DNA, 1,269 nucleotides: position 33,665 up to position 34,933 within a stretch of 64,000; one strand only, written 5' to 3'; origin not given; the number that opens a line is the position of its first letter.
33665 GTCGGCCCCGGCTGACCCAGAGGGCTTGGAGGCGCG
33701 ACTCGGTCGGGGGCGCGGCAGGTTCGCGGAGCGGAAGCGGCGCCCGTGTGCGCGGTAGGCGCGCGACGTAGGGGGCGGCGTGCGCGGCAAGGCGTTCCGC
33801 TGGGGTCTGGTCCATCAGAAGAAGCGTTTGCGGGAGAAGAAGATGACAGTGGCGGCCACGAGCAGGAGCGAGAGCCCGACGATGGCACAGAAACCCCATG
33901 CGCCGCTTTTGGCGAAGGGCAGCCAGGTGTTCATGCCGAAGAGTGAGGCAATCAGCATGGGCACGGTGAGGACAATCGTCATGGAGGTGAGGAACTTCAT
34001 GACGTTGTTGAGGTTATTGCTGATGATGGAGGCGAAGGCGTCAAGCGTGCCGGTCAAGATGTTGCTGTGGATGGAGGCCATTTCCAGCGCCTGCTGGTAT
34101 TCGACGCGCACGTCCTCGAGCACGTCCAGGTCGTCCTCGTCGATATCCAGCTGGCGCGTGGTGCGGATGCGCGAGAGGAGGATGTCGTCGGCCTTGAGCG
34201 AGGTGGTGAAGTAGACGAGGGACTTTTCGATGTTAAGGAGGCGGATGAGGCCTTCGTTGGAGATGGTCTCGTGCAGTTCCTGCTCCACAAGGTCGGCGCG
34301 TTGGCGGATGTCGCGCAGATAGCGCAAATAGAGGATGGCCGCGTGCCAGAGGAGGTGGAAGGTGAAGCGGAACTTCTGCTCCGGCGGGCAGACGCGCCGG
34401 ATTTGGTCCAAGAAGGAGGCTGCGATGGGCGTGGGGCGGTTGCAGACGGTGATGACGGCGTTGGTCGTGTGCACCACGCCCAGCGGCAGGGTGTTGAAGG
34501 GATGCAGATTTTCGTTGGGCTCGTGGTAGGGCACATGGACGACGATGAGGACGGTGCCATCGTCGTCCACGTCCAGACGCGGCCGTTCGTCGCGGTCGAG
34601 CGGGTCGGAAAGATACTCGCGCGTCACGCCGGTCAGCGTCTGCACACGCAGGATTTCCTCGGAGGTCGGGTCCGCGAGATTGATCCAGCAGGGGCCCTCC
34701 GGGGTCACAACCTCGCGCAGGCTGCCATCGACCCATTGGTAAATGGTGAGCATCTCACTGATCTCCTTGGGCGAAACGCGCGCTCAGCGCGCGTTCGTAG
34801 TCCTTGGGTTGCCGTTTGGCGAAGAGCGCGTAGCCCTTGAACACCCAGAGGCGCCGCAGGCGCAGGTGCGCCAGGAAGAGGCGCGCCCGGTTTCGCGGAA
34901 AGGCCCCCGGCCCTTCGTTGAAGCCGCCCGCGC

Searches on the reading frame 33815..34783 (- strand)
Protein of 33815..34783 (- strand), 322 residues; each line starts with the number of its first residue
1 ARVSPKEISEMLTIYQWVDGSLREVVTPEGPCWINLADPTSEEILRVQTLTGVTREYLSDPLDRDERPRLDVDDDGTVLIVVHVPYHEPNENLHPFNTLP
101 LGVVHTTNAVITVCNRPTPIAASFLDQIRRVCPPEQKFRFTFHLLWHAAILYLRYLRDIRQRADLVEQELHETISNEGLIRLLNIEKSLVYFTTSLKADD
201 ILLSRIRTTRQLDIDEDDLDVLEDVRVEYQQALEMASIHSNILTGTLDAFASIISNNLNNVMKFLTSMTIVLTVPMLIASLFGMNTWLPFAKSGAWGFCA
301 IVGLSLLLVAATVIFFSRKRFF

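Call 19: search_protein_families(library=pfam, proteins=[window:33815-34783:-], max_evalue=0.001)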
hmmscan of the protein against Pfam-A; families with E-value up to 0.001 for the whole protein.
window:33815-34783:- (322 aa): 1 family
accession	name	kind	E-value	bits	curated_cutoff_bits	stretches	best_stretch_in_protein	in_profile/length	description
PF01544.23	CorA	-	1.6e-55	188.9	27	1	30-318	3-292/292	CorA-like Mg2+ transporter protein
